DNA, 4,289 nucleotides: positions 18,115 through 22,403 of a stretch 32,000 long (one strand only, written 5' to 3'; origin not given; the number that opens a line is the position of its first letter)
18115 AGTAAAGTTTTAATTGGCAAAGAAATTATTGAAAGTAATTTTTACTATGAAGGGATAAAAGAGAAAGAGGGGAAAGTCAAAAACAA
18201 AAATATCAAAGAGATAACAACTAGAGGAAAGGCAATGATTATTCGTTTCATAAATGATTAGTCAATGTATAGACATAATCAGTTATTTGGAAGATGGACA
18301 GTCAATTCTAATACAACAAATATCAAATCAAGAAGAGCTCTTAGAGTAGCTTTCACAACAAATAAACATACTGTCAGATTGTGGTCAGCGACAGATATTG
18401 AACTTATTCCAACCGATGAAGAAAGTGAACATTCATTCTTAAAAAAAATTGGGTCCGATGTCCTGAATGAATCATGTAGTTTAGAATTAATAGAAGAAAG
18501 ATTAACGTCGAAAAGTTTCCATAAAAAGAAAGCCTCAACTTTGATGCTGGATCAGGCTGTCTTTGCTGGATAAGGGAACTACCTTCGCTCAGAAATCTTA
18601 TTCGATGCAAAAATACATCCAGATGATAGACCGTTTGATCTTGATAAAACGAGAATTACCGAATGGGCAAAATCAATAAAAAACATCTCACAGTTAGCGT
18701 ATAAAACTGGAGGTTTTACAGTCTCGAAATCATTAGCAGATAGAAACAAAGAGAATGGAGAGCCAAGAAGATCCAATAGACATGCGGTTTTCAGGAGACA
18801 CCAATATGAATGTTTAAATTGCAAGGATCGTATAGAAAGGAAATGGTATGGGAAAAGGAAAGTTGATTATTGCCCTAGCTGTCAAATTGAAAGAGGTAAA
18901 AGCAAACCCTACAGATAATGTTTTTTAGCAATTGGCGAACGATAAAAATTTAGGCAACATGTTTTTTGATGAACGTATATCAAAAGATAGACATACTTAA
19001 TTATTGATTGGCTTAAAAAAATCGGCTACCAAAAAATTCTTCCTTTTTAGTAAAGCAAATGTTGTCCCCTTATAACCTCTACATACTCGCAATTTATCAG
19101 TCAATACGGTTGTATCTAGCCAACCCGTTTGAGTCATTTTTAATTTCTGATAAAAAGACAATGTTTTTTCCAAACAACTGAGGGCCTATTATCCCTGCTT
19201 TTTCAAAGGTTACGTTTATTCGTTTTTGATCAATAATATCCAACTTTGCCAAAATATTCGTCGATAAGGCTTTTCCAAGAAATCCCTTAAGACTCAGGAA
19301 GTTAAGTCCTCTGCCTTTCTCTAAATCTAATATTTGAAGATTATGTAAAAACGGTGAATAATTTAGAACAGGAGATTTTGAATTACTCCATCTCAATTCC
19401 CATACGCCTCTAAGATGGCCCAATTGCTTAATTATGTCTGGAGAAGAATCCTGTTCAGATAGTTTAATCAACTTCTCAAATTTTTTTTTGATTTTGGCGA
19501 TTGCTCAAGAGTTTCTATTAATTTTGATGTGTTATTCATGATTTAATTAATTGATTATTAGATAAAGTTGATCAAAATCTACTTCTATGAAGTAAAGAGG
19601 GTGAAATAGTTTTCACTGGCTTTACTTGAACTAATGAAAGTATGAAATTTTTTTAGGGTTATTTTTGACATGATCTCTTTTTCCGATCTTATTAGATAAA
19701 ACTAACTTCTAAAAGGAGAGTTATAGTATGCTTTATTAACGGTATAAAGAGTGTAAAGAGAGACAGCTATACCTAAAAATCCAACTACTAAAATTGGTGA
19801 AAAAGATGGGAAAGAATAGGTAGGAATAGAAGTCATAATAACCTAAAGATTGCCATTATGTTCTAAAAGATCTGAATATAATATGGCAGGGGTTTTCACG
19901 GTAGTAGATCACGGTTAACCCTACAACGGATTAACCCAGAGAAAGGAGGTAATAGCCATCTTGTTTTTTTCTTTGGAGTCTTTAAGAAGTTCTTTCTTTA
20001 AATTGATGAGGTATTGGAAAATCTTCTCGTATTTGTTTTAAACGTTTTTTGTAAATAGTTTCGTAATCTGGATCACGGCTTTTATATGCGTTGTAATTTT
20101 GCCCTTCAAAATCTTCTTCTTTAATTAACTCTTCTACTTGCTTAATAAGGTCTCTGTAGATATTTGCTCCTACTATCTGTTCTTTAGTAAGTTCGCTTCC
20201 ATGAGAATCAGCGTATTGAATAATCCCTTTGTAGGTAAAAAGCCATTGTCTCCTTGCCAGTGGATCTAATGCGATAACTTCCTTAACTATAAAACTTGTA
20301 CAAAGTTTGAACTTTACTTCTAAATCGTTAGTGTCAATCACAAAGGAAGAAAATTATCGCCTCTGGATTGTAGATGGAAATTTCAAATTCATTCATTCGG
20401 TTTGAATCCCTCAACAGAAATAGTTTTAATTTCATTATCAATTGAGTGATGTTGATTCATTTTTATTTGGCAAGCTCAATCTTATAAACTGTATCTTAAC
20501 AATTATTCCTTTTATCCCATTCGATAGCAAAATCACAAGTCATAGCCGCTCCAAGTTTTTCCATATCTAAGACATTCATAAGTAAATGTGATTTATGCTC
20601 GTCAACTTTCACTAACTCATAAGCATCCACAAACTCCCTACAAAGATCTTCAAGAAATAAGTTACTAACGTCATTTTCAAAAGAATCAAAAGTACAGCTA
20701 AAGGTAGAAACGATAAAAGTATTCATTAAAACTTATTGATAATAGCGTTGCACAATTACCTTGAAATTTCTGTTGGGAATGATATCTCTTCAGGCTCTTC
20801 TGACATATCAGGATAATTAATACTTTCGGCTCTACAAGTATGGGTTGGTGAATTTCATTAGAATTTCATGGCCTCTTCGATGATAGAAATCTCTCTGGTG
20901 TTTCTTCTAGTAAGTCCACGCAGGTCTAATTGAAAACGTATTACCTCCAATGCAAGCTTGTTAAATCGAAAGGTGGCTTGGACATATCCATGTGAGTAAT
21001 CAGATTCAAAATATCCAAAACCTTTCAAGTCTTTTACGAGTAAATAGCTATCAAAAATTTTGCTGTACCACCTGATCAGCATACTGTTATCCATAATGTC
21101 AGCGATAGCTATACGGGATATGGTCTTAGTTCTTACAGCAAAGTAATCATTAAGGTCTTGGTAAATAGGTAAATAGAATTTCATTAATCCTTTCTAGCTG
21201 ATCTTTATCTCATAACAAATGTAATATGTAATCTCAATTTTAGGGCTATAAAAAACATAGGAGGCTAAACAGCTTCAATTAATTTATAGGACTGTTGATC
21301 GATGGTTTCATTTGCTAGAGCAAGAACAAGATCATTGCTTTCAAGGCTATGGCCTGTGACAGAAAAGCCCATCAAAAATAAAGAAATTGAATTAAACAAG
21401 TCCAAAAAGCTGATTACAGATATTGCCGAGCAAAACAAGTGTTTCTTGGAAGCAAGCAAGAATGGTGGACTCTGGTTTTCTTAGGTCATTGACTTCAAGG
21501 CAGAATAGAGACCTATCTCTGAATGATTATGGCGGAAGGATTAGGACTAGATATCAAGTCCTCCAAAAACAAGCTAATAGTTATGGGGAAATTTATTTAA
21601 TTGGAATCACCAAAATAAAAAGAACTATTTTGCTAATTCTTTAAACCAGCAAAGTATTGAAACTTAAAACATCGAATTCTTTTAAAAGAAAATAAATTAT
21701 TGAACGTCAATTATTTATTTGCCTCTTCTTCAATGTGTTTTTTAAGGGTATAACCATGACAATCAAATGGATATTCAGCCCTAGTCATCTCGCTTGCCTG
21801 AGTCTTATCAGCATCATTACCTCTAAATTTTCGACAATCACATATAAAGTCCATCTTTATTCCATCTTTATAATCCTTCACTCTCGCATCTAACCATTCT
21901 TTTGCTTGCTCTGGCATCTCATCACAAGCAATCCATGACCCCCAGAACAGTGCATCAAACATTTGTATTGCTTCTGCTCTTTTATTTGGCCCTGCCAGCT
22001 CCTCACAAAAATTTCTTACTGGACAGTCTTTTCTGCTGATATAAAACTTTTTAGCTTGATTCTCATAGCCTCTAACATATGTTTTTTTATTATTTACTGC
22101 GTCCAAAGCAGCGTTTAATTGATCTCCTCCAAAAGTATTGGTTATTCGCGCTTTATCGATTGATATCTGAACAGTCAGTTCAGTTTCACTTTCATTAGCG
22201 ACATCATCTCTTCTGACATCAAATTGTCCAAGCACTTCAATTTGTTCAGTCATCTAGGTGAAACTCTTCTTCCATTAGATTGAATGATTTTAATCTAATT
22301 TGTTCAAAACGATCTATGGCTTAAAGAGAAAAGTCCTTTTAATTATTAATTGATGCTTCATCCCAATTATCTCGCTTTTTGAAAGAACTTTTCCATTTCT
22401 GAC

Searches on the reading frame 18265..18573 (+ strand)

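Call 53: search_protein_families(library=pfam, proteins=[window:18265-18573:+], max_evalue=1)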
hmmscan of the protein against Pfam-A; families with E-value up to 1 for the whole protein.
window:18265-18573:+ (102 aa): 1 family
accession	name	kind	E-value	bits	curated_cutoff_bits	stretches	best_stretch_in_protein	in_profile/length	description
PF23559.1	WH_DRP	-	0.11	13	27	1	34-90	11-63/71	Disease resistance protein Winged helix domain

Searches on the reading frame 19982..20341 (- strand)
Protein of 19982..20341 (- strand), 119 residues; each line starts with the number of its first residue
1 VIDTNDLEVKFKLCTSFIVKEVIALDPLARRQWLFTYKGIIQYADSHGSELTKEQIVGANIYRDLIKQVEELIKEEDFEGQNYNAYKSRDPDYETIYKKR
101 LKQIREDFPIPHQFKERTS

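Call 53: search_protein_families(library=pfam, proteins=[window:19982-20341:-], max_evalue=1)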
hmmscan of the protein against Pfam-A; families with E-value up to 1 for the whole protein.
window:19982-20341:- (119 aa): 1 family
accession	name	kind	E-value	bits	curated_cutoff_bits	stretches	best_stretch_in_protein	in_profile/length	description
PF06513.16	DUF1103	-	0.02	15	25.2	1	44-82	121-160/215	Repeat of unknown function (DUF1103)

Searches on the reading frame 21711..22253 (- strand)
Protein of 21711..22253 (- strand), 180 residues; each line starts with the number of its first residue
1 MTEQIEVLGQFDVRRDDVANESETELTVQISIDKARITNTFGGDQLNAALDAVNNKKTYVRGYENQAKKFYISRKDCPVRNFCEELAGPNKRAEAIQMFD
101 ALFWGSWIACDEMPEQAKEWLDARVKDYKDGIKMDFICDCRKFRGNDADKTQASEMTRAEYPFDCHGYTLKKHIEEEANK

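Call 53: search_protein_families(library=pfam, proteins=[window:21711-22253:-], max_evalue=1)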
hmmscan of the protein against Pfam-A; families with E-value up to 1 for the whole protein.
window:21711-22253:- (180 aa): 1 family
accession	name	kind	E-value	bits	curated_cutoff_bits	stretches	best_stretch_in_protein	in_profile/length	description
PF17166.9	DUF5126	-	0.14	12.6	27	1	17-76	24-80/104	Domain of unknown function (DUF5126)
